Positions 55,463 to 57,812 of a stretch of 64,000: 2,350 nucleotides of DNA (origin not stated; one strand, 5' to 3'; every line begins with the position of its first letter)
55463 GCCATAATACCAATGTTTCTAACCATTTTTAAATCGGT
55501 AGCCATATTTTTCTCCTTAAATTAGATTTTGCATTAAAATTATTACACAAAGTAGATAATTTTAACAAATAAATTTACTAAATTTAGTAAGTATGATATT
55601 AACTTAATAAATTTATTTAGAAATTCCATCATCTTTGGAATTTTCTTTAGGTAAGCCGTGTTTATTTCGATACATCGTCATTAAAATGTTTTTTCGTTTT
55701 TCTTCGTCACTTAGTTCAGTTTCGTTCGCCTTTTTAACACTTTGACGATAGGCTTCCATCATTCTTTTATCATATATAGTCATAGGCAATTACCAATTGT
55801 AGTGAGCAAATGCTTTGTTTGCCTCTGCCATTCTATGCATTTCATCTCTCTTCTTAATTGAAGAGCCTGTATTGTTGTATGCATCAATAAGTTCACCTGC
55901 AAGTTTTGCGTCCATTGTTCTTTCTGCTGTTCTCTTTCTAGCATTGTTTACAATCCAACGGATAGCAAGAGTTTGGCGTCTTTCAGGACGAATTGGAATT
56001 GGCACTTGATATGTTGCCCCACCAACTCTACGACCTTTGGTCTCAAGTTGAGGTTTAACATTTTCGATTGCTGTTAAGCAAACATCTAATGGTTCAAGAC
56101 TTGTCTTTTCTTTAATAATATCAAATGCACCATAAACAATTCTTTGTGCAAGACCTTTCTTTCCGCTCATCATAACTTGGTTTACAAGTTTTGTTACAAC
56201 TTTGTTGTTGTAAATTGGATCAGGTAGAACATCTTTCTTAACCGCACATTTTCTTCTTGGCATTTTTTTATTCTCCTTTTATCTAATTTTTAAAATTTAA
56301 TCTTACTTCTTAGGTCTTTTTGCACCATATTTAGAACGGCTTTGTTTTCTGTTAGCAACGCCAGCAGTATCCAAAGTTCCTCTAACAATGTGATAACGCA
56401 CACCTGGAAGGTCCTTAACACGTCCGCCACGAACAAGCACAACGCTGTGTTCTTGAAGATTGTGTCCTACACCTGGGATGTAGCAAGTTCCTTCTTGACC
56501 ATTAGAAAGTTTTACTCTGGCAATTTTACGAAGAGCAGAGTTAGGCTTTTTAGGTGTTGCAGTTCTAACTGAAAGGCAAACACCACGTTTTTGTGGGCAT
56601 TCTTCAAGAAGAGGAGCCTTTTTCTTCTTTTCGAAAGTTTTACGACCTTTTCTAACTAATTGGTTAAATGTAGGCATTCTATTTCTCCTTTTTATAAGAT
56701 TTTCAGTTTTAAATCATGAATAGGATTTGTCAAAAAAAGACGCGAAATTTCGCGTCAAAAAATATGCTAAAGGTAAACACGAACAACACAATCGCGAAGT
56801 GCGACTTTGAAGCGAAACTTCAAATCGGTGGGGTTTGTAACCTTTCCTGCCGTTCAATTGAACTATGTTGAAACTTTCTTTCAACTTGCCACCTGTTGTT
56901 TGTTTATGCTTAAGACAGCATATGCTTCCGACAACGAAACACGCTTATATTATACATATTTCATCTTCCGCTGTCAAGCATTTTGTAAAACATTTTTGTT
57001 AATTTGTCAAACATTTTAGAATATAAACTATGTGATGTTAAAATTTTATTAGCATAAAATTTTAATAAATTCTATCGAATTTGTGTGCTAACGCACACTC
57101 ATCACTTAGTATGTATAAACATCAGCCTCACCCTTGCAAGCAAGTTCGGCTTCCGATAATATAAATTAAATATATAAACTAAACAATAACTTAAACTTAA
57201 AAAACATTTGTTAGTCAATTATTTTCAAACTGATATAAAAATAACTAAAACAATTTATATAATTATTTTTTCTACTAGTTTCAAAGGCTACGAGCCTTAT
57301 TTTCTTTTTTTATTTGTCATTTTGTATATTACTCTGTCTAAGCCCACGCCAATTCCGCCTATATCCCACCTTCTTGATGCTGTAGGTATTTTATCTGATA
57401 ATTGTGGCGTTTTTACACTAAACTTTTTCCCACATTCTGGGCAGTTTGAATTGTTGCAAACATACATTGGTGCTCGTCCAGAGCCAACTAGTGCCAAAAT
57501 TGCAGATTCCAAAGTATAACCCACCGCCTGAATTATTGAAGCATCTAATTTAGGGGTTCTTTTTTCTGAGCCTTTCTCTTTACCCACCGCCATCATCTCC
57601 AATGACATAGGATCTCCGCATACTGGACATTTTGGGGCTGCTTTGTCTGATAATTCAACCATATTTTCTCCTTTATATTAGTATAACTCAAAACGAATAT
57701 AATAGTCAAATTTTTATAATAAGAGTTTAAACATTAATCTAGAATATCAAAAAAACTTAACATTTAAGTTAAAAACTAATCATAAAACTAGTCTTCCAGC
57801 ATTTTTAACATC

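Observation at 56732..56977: Promoter-to-terminator delimited ~215-nt structured RNA directly upstream of rpsL, family unassigned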

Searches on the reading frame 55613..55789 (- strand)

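Call 57: search_protein_families(library=pfam, proteins=[window:55613-55789:-], max_evalue=0.1)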
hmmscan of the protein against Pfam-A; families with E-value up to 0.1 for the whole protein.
window:55613-55789:- (58 aa): 2 families
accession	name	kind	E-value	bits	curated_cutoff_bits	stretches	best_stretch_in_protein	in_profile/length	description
PF20781.2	TssR_C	-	0.022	15.4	25.7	1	7-50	35-78/141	TssR C-terminal domain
PF17944.6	Arg_decarbox_C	-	0.035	15.1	23.3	1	8-33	13-36/51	Arginine decarboxylase C-terminal helical extension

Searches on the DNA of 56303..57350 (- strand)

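Call 4: search_rna_families(source=window, start=56600, end=57350, threshold=evalue, max_evalue=10, show_alignments=3)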
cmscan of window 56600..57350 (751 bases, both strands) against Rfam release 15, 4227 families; matches with E-value up to 10: 10.
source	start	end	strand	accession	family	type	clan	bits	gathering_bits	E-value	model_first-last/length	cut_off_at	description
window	56728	56806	-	RF02538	TarB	Gene; sRNA;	-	25.1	80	0.023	1-79/79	no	Vibrio ToxT activated RNA TarB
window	56675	56755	-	RF02980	freshwater-2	Cis-reg;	-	24.4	49.9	0.2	1-84/84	no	freshwater-2 RNA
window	56732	56771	-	RF02451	ncr1241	Gene; sRNA;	-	20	60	1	1-63/63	no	Bacillus sRNA ncr1241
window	57247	57324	-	RF00351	snoR20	Gene; snRNA; snoRNA; CD-box;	-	19.6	43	7.4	1-90/90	no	Small nucleolar RNA R20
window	57104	57184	+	RF00135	snoZ223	Gene; snRNA; snoRNA; CD-box;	CL00051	19.1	45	1.1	1-94/94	no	Small nucleolar RNA Z223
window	56736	56780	+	RF01726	SAM-II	Cis-reg; riboswitch;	-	16.4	44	2.9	1-60/60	no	SAM-II riboswitch aptamer (SAM-II long loop)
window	56686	56727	+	RF03476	mir-7360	Gene; miRNA;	-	16.3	47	6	1-59/59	no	mir-7360 microRNA precursor family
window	57027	57110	+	RF01422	snoR116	Gene; snRNA; snoRNA; CD-box;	-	16.1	47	4.6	1-86/86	no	small nucleolar RNA snoR116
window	56731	56857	-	RF00444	PrrF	Gene; sRNA;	-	15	90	9.3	1-150/150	no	PrrF RNA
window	56604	56699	+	RF03189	mir-1175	Gene; miRNA;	-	14.8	51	3.2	1-72/72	no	mir-1175 microRNA precursor family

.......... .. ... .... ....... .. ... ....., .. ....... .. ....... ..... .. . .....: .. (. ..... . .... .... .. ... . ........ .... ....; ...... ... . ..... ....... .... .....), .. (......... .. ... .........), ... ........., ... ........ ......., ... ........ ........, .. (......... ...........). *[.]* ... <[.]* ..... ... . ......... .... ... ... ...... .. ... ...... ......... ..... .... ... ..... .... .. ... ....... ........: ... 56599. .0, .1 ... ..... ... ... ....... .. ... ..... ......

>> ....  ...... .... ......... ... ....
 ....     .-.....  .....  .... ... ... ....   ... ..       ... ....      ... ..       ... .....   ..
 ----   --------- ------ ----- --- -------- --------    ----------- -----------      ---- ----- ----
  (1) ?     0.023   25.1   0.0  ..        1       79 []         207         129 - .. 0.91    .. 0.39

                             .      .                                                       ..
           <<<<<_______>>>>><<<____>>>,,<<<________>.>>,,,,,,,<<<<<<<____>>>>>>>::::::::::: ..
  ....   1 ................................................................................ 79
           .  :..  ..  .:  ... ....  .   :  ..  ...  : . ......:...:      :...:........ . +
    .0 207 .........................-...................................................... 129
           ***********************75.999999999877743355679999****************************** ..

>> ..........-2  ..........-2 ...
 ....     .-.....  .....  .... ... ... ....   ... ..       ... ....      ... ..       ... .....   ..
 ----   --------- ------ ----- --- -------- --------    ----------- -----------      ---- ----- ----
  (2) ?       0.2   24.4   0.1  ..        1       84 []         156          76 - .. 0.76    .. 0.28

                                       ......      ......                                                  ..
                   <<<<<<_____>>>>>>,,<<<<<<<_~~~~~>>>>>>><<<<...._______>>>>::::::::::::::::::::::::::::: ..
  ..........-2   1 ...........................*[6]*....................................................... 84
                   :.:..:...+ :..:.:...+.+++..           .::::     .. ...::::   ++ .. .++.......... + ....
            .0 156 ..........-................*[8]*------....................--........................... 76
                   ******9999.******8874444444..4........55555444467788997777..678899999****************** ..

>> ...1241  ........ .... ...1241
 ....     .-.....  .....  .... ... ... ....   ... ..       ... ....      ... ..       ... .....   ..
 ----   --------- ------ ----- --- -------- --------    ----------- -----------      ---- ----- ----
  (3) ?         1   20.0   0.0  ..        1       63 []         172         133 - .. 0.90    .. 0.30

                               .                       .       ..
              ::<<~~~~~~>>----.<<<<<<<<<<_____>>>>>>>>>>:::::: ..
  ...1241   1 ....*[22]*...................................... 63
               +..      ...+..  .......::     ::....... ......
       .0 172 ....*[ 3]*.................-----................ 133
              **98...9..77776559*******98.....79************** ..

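Call 63: search_rna_families(sources=[L090, L107, L120, L091, L112], threshold=evalue, max_evalue=1)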
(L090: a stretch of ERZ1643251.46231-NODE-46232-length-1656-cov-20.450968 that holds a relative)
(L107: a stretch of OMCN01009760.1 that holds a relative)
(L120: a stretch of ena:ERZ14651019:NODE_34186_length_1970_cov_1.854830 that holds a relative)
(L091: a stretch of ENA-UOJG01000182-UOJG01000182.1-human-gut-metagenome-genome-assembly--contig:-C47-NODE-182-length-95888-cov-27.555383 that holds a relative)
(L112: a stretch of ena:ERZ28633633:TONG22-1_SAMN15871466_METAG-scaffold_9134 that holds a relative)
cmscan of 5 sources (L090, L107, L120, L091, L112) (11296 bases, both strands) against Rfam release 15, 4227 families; matches with E-value up to 1: 0.
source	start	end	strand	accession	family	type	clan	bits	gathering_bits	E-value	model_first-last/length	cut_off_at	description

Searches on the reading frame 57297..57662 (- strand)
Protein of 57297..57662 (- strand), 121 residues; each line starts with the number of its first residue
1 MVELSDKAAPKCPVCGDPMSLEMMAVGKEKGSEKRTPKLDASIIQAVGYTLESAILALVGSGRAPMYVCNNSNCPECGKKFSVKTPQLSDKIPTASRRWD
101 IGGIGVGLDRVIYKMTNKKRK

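Call 57: search_protein_families(library=pfam, proteins=[window:57297-57662:-], max_evalue=0.1)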
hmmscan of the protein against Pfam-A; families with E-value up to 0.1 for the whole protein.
window:57297-57662:- (121 aa): 24 families
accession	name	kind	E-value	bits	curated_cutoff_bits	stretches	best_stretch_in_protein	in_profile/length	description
PF23549.1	Zn_ribbon_GRF_2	-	0.00049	20.3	27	0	9-35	1-27/45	GRF-like zinc ribbon domain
PF24460.1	DUF7575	-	0.004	16.9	28.5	0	72-80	4-12/28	Domain of unknown function (DUF7575)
PF09723.15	Zn_ribbon_8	-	0.0041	17.5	34.4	0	2-17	19-34/41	Zinc ribbon domain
PF14803.11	Zn_ribbon_Nudix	-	0.0066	16.8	25.6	0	74-87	3-16/34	Nudix N-terminal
PF24441.1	DUF7560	-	0.013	15.7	27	0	74-86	8-20/44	Family of unknown function (DUF7560)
PF13408.12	Zn_ribbon_recom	-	0.02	15.7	25.3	0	74-86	8-20/58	Recombinase zinc beta ribbon domain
PF01396.24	Zn_ribbon_Top1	-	0.021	15.1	32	0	73-84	3-14/39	Topoisomerase DNA binding C4 zinc finger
PF24747.1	Zn-ribbon_GIR1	-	0.025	14.9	26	0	57-79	4-26/37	GIR1-like zinc ribbon domain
PF14255.11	Cys_rich_CPXG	-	0.027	14.9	25.2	0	12-24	27-39/52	Cysteine-rich CPXCG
PF15616.11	TerY_C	-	0.029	14.9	28.4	0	8-28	73-93/129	TerY-C metal binding domain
PF18912.6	DZR_2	-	0.035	14.4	27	0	9-20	36-47/56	Double zinc ribbon domain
PF23454.1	Zn_ribbon_Brz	-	0.036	15.1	27.9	0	73-89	7-23/58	Transcriptional regulator Brz zinc beta ribbon domain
PF21344.3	Zn_ribbon_LysW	-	0.037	14.1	27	0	73-85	2-14/46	Alpha-aminoadipate carrier protein LysW-like, globular domain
PF22747.2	Zn_ribbon_DUF2089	-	0.043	14.4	27.6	0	12-20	1-9/32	DUF2089 zinc ribbon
PF13717.11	Zn_ribbon_4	-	0.044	14.2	30.3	0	74-90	5-21/36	zinc-ribbon domain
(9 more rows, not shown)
